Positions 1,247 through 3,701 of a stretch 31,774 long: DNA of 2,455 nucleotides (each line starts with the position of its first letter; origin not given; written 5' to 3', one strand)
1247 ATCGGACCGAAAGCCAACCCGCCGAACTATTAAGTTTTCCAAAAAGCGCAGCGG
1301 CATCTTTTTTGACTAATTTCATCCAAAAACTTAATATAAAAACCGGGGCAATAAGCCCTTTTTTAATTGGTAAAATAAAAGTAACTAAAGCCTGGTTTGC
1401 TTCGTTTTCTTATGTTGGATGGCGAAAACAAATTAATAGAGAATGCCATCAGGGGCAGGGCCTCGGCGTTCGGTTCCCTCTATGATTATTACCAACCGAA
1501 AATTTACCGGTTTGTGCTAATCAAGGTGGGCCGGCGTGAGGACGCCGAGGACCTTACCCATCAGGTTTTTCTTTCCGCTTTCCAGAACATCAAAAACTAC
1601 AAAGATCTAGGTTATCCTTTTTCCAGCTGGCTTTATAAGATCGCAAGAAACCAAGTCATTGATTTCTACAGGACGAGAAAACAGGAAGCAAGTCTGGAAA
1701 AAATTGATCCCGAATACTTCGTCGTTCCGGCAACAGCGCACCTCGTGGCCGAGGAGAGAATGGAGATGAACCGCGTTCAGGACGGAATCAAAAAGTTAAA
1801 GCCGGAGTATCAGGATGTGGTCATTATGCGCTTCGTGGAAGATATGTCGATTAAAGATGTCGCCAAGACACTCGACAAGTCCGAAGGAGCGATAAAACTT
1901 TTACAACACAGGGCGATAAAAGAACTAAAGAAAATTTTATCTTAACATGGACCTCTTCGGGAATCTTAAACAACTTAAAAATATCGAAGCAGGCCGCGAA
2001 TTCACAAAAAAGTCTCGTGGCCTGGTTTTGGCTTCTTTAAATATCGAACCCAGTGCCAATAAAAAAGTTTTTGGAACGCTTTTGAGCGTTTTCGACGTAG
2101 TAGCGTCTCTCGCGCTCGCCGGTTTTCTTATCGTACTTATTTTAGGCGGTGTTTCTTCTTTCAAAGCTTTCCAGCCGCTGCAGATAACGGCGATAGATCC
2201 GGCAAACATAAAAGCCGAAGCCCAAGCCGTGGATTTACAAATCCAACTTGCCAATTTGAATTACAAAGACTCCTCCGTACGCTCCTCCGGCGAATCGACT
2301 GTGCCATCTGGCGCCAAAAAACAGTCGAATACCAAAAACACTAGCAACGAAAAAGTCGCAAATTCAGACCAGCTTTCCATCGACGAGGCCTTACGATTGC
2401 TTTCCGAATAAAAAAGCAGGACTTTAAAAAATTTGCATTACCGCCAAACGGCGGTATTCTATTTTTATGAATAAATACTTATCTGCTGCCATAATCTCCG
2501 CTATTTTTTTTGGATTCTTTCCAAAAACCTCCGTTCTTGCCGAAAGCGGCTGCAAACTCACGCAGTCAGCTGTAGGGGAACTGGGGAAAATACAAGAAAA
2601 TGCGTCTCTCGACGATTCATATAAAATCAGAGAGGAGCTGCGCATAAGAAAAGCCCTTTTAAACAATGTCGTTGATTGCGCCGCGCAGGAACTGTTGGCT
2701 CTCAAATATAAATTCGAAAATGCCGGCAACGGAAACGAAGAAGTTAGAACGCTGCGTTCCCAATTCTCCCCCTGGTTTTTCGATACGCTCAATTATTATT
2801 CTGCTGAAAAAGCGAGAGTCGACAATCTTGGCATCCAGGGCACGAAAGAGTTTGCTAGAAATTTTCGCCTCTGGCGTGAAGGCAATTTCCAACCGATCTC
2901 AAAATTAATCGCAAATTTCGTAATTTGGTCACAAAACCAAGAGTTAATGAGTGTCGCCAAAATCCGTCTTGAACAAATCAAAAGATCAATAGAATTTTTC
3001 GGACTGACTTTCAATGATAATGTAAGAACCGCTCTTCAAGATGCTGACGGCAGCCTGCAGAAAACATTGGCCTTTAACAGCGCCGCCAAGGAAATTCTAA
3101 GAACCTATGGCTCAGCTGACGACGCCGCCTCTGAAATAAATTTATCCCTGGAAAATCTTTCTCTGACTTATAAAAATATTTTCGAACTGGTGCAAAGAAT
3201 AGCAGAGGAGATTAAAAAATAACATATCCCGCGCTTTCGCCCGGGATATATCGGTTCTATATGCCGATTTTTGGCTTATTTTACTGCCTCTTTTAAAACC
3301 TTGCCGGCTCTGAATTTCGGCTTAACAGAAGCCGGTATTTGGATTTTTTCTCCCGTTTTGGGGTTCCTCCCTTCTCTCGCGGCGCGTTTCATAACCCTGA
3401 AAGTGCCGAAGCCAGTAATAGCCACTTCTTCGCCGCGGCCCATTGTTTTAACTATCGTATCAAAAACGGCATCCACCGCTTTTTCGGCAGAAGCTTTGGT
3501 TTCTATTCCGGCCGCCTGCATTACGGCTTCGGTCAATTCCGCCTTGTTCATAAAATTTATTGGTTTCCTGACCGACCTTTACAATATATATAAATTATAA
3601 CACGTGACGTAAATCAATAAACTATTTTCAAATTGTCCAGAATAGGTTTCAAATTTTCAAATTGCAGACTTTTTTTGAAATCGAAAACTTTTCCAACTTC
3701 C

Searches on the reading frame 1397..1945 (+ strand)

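Call 7: search_protein_families(library=ncbifam, proteins=[window:1397-1945:+], max_evalue=0.01)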
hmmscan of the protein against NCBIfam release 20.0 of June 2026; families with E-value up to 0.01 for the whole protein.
window:1397-1945:+ (182 aa): 98 families (the best 25 are shown)
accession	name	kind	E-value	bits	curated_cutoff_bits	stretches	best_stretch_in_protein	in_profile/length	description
TIGR02952.1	Sig70_famx2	equivalog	1.8e-41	141.9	206.45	1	14-181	2-170/170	ECF subfamily RNA polymerase sigma factor, BldN family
TIGR02937.1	sigma70-ECF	superfamily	4.8e-29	101.1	42.9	1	24-181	2-165/165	sigma-70 family RNA polymerase sigma factor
NF007230.0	PRK09648.1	subfamily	5.5e-27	94.8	209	1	11-180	14-188/195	RNA polymerase sigma factor ShbA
TIGR02954.1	Sig70_famx3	hypoth_equivalog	2.6e-25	89.1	188.5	1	11-181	4-167/170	RNA polymerase sigma-70 factor, TIGR02954 family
NF007223.0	PRK09641.1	equivalog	3.3e-25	89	209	1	11-181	6-184/187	RNA polymerase sigma factor SigW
NF007220.0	PRK09639.1-5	equivalog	4.8e-25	88.4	260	1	23-181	3-164/181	RNA polymerase sigma factor SigX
TIGR02950.1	SigM_subfam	subfamily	7.2e-24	84.4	147.95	1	28-181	5-158/159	RNA polymerase sigma factor, SigM family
TIGR02948.1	SigW_bacill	equivalog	2.5e-23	83.1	243.1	1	11-181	6-184/187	RNA polymerase sigma factor SigW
NF007216.0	PRK09638.1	equivalog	5.7e-23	81.6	194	1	9-180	4-173/180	RNA polymerase sigma factor SigY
NF009171.0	PRK12518.1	equivalog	8.2e-23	81.2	208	1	9-181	13-184/191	RNA polymerase sigma factor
NF009166.1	PRK12513.1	equivalog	3.6e-22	79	206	1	12-181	11-186/193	RNA polymerase sigma factor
TIGR02985.1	Sig70_bacteroi1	subfamily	7.2e-22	78.3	126.4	1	24-181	2-162/162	RNA polymerase sigma-70 factor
TIGR02984.1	Sig-70_plancto1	subfamily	6.2e-21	74.8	183.75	1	20-181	4-188/189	RNA polymerase sigma-70 factor, Planctomycetaceae-specific subfamily 1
NF008888.0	PRK11922.1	equivalog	3.5e-20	72.6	204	1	10-181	17-196/231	RNA polymerase sigma factor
NF007227.0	PRK09645.1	subfamily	3.7e-20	72.6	202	1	23-181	13-170/177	sigma-70 family RNA polymerase sigma factor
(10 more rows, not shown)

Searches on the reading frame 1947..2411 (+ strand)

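Call 7: search_protein_families(library=ncbifam, proteins=[window:1947-2411:+], max_evalue=0.01)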
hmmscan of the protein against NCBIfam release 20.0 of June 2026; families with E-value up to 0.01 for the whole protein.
window:1947-2411:+ (154 aa): 0 families

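Call 91: search_protein_families(library=pfam, proteins=[window:1947-2411:+], max_evalue=5)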
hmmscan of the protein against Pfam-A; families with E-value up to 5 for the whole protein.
window:1947-2411:+ (154 aa): 1 family
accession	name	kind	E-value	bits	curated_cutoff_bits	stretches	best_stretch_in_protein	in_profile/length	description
PF02101.21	Ocular_alb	-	0.23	10.7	25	1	94-154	321-380/403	Ocular albinism type 1 protein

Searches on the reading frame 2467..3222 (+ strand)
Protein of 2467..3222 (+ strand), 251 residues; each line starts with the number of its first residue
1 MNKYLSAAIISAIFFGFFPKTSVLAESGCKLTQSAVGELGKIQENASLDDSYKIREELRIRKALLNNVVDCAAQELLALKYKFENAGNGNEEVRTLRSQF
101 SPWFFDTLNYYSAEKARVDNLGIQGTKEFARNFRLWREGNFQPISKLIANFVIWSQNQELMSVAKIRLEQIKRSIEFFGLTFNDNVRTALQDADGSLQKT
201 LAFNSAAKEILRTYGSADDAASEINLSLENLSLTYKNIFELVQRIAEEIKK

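Call 6: search_protein_families(library=pfam, proteins=[window:2467-3222:+], max_evalue=0.01)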
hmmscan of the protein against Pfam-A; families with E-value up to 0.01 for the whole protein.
window:2467-3222:+ (251 aa): 0 families

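Call 7: search_protein_families(library=ncbifam, proteins=[window:2467-3222:+], max_evalue=0.01)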
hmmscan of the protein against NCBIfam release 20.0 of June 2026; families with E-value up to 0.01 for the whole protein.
window:2467-3222:+ (251 aa): 0 families

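Call 91: search_protein_families(library=pfam, proteins=[window:2467-3222:+], max_evalue=5)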
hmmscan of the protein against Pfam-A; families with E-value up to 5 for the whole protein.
window:2467-3222:+ (251 aa): 1 family
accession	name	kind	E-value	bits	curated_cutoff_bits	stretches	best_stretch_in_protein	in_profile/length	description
PF25084.1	LbH_EIF2B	-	0.2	12.1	54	1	26-66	31-76/105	EIF2B subunit epsilon LbH domain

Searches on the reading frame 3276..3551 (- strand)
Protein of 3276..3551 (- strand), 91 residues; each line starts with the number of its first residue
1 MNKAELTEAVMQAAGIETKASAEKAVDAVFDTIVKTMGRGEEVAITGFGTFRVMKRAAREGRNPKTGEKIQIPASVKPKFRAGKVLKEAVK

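Call 49: search_protein_families(library=pfam, proteins=[window:3276-3551:-], max_evalue=0.001)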
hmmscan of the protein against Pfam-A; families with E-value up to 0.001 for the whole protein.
window:3276-3551:- (91 aa): 2 families
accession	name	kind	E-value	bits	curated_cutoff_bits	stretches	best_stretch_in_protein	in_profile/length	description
PF00216.26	Bac_DNA_binding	-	1.3e-32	112.3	22.4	1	1-91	1-90/90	Bacterial DNA-binding protein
PF18291.6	HU-HIG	-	0.00032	21.2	26.2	1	3-91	34-119/125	HU domain fused to wHTH, Ig, or Glycine-rich motif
